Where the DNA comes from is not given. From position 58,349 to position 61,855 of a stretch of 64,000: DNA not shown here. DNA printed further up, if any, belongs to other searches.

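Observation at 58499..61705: Orphan 1068-aa protein with an Mrr-like nuclease head and a huge helical-repeat body, no NTPase: candidate new single-gene defence system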

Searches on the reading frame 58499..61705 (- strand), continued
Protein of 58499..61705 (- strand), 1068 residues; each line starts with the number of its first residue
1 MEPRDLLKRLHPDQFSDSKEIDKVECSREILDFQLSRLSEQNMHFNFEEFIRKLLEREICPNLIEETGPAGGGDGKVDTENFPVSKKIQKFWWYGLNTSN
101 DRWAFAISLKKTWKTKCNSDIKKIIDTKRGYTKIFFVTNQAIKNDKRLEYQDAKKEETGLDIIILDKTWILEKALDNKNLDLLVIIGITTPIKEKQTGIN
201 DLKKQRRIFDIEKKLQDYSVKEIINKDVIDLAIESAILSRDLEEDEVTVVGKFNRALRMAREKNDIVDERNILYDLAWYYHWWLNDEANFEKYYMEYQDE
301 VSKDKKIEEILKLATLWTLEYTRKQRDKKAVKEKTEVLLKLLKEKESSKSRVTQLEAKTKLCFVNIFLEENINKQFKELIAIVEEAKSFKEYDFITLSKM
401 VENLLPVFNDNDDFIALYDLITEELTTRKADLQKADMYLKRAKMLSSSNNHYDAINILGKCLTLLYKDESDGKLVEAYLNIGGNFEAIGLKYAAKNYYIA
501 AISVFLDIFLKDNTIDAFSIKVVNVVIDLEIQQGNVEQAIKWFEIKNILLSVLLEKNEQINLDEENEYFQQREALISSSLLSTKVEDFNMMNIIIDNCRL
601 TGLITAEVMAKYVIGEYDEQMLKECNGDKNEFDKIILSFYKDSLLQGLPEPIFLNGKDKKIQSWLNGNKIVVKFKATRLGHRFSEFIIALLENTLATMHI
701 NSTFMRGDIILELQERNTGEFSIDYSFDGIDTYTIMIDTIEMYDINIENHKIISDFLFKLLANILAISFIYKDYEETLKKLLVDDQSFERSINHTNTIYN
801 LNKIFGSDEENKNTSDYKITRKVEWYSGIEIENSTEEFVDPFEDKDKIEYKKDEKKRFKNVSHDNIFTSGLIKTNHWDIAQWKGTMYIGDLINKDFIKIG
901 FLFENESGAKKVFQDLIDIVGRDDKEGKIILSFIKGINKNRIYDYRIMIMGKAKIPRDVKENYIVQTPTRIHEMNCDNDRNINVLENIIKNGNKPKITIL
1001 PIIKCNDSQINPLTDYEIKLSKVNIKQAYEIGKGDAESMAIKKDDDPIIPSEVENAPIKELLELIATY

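Call 52: get_annotated_region(hit=H2, flank=8000)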
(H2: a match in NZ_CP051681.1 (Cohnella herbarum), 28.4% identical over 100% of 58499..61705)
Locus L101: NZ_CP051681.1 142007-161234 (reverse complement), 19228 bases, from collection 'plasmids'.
description: Cohnella herbarum strain MFER-1 plasmid unnamed1
organism: Cohnella herbarum (NCBI taxid 2728023)
taxonomy: Bacteria; Bacillota; Bacilli; Bacillales; Paenibacillaceae; Cohnella; Cohnella herbarum
host: -; source: cell culture,Fermented liquor based on wild grass; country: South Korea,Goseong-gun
typing (MOB-suite, as given by PLSDB): non-mobilizable
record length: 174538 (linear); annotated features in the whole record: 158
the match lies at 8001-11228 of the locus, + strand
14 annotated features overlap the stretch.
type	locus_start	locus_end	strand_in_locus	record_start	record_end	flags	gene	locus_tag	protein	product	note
CDS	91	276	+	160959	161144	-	-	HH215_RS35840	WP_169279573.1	hypothetical protein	-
CDS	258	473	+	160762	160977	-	-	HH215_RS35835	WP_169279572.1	type II toxin-antitoxin system RelE/ParE family toxin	GO:0030541 - plasmid partitioning [Evidence IEA]; GO:0051290 - protein heterotetramerization [Evidence IEA]; GO:0009432 ...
CDS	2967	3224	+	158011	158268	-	-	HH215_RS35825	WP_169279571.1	hypothetical protein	-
CDS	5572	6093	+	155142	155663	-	-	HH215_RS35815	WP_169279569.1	2'-5' RNA ligase family protein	-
CDS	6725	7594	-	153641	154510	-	-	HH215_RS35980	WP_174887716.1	hypothetical protein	-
CDS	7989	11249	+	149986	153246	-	-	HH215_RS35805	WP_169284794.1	hypothetical protein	-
CDS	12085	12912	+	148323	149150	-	-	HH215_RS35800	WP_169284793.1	AAA family ATPase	GO:0007059 - chromosome segregation [Evidence IEA]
CDS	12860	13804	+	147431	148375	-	-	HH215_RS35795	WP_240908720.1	ParB/RepB/Spo0J family partition protein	-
CDS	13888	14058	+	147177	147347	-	-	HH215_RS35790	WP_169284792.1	hypothetical protein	-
CDS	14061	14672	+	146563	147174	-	-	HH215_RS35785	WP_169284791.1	hypothetical protein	-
CDS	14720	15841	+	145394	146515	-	-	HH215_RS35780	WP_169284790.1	SAF domain-containing protein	-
CDS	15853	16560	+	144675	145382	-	-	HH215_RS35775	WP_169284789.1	hypothetical protein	-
CDS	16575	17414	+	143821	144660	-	-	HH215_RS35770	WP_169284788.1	hypothetical protein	-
CDS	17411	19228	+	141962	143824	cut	-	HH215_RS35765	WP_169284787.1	Flp pilus assembly complex ATPase component TadA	-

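Call 63: search_protein_families(library=pfam, alignment_id=A1, max_evalue=10)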
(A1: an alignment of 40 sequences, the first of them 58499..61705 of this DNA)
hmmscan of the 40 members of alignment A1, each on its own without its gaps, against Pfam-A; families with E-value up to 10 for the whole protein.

A. member 1, window:58499-61705:- (1068 aa): 1 family
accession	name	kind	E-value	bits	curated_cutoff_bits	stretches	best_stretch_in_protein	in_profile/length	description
PF13181.12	TPR_8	-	3.2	8.6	25.7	0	476-503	2-29/34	Tetratricopeptide repeat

B. families by the number of members that match (of 40 scanned): 33 families (the first 25 are shown)
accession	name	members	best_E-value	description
PF13181.12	TPR_8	6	5.6e-06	Tetratricopeptide repeat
PF13424.12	TPR_12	4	0.0047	Tetratricopeptide repeat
PF00515.34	TPR_1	3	1.5e-06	Tetratricopeptide repeat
PF07719.23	TPR_2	2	0.00021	Tetratricopeptide repeat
PF23608.1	Ig_ILCR1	2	0.004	ILCR1 Ig-like domain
PF23151.1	NuiA_2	2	0.03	NuiA-like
PF22539.1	DUF7004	1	0.0013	Family of unknown function (DUF7004)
PF14524.12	Wzt_C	1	0.014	Wzt C-terminal domain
PF12367.13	PFO_beta_C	1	0.021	Pyruvate ferredoxin oxidoreductase beta subunit C terminal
PF18609.8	SAM_Exu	1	0.021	Exuperantia SAM-like domain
PF08795.16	DUF1796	1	0.021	Putative papain-like cysteine peptidase (DUF1796)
PF05742.17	TANGO2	1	0.027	Transport and Golgi organisation 2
PF07796.16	DUF1638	1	0.034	Protein of unknown function (DUF1638)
PF19244.4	Poly_A_pol_cat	1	0.04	Poly(A) polymerase catalytic subunit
PF05116.19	S6PP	1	0.043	Sucrose-6F-phosphate phosphohydrolase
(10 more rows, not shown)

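Call 79: search_protein_families(library=padloc, proteins=[L014:5418-7187:+, L014:7630-8664:+, L014:8651-9748:+, L014:9831-10970:+, L005:8967-9974:+, L005:13275-14870:+, L001:13476-14654:+, L001:14638-15870:+, L001:8976-9755:+], max_evalue=0.001)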
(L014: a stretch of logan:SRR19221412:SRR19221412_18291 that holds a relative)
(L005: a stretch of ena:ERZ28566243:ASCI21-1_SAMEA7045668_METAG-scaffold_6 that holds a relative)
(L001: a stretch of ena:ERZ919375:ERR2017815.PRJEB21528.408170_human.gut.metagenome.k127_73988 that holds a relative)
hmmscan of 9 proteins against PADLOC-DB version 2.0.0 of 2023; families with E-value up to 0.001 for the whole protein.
L014:5418-7187:+ (589 aa): 1 family
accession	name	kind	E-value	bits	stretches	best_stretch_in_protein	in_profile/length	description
PDLC04997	PDC-S32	-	0.00089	17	1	176-262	74-156/285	-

L014:7630-8664:+ (344 aa): 9 families
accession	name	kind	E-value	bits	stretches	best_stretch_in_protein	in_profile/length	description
PDLC02926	HTH_VI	-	1.4e-08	32.9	1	5-97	1-87/92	-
PDLC03954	RmrA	-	3.8e-08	30.6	1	10-94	15-99/380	-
PDLC03952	RmrA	-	2.4e-07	27.9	1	9-61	26-78/395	-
PDLC03951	RmrA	-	5.9e-07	26.8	1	12-64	15-67/400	-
PDLC03947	RmrA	-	7.2e-07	26.4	1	4-72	10-81/383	-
PDLC03949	RmrA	-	8e-05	19.7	1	13-60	10-57/363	-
PDLC03955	RmrA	-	0.00011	19.6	1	13-58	28-73/371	-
PDLC04760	PDC-M64C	-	0.00025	19.4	1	15-66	36-87/93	-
PDLC03956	RmrA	-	0.00069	16.8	0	17-59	21-63/399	-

L014:8651-9748:+ (365 aa): 0 families

L014:9831-10970:+ (379 aa): 1 family
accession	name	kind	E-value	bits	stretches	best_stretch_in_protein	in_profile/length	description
PDLC01908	CARF5--CARF_ADA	-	8.9e-06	22.8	0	279-349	473-550/605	-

L005:8967-9974:+ (335 aa): 40 families (the best 25 are shown)
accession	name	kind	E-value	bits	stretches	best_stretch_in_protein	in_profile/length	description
PDLC04843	PDC-S05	-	2.6e-157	521.2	1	1-332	1-329/330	-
PDLC04853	PDC-S05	-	2.2e-147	488.6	1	1-334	1-334/336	-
PDLC04851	PDC-S05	-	5.3e-133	441.3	1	3-331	7-340/342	-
PDLC04864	PDC-S05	-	1.3e-127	422.8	1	61-334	2-275/277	-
PDLC04852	PDC-S05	-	4.5e-126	418.4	1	3-333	8-343/346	-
PDLC04868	PDC-S05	-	6.4e-117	388.4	1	1-328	1-332/335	-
PDLC04871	PDC-S05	-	2.4e-103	344.5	1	3-331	128-458/468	-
PDLC04870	PDC-S05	-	1.5e-90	300.3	1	3-207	6-209/214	-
PDLC04876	PDC-S05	-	1.2e-67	225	1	4-167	6-171/174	-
PDLC04872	PDC-S05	-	8.8e-60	198.9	1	3-134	3-133/152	-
PDLC04854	PDC-S05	-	9.8e-60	199.8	1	6-180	4-183/212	-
PDLC04965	PDC-S23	-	7.8e-59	197.7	1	5-167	4-170/327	-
PDLC04964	PDC-S23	-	1e-56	190.6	1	6-168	4-170/331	-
PDLC04858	PDC-S05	-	1.8e-54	181.2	1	1-133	1-129/138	-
PDLC04879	PDC-S05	-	3.6e-51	172.3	1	4-127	3-124/285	-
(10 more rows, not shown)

L005:13275-14870:+ (531 aa): 1 family
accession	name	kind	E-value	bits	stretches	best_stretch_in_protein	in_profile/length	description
PDLC01247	DEDDh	-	1.3e-14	53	1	11-167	1-138/139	"CAS-I,CAS-II,CAS-III,CAS-IV,CAS-V,CAS-VI; associated"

L001:13476-14654:+ (392 aa): 3 families
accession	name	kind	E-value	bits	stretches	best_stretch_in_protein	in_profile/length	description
PDLC03961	ShosA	-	1.7e-68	229.2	1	155-371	76-296/303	-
PDLC03927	PsyrA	-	2.4e-27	94.1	1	161-329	97-267/398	-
PDLC02997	ShosA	-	7.5e-24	82.6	1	160-335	97-273/327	-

L001:14638-15870:+ (410 aa): 2 families
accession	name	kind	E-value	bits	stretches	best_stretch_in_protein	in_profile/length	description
PDLC03928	PsyrT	-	2.4e-12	43.9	1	205-335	559-686/689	-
PDLC03962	ShosT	-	1.3e-07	29.7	1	263-336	157-214/237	-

L001:8976-9755:+ (259 aa): 0 families

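Call 81: search_protein_families(library=padloc, alignment_id=A6, max_evalue=1e-10)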
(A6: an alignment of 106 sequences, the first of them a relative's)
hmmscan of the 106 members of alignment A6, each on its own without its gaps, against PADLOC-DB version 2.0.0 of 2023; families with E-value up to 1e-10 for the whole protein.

A. member 1, L078:3872-4795:- (307 aa): 0 families

B. families by the number of members that match (of 106 scanned): 301 families (the first 25 are shown)
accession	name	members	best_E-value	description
PDLC04843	PDC-S05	3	2.6e-159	-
PDLC04853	PDC-S05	3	2.7e-148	-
PDLC04965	PDC-S23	3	1.4e-135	-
PDLC04851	PDC-S05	3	1.9e-133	-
PDLC04864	PDC-S05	3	1.3e-128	-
PDLC04852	PDC-S05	3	3.5e-127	-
PDLC04964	PDC-S23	3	2e-123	-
PDLC04868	PDC-S05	3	7.5e-117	-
PDLC04963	PDC-S23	3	9.3e-117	-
PDLC04871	PDC-S05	3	5.5e-104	-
PDLC04848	PDC-S05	3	1.1e-96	-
PDLC04870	PDC-S05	3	1.8e-90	-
PDLC04854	PDC-S05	3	1.8e-88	-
PDLC04876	PDC-S05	3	1.3e-68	-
PDLC04874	PDC-S05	3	3.6e-63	-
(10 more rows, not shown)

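Call 93: search_protein_families(library=phrogs, alignment_id=A1, max_evalue=1)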
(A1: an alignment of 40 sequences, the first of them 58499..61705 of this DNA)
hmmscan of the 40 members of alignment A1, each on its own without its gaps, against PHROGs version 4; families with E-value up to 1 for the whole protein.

A. member 1, window:58499-61705:- (1068 aa): 1 family
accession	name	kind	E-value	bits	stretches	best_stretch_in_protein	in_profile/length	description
phrog_8703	-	unknown function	0.0082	17.6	1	329-370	33-74/90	-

B. families by the number of members that match (of 40 scanned): 35 families (the first 25 are shown)
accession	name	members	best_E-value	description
phrog_7974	-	2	0.0095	-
phrog_31780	-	2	0.81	-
phrog_20636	-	1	0.00074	-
phrog_32817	-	1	0.002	-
phrog_26789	-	1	0.0059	-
phrog_8703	-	1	0.0082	-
phrog_36015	-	1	0.013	-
phrog_34465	-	1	0.033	-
phrog_3501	-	1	0.035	-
phrog_7769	-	1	0.061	-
phrog_25277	-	1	0.068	-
phrog_4729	-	1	0.075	-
phrog_11726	-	1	0.076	sporulation stage III protein D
phrog_31120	-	1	0.076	-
phrog_22777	-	1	0.099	-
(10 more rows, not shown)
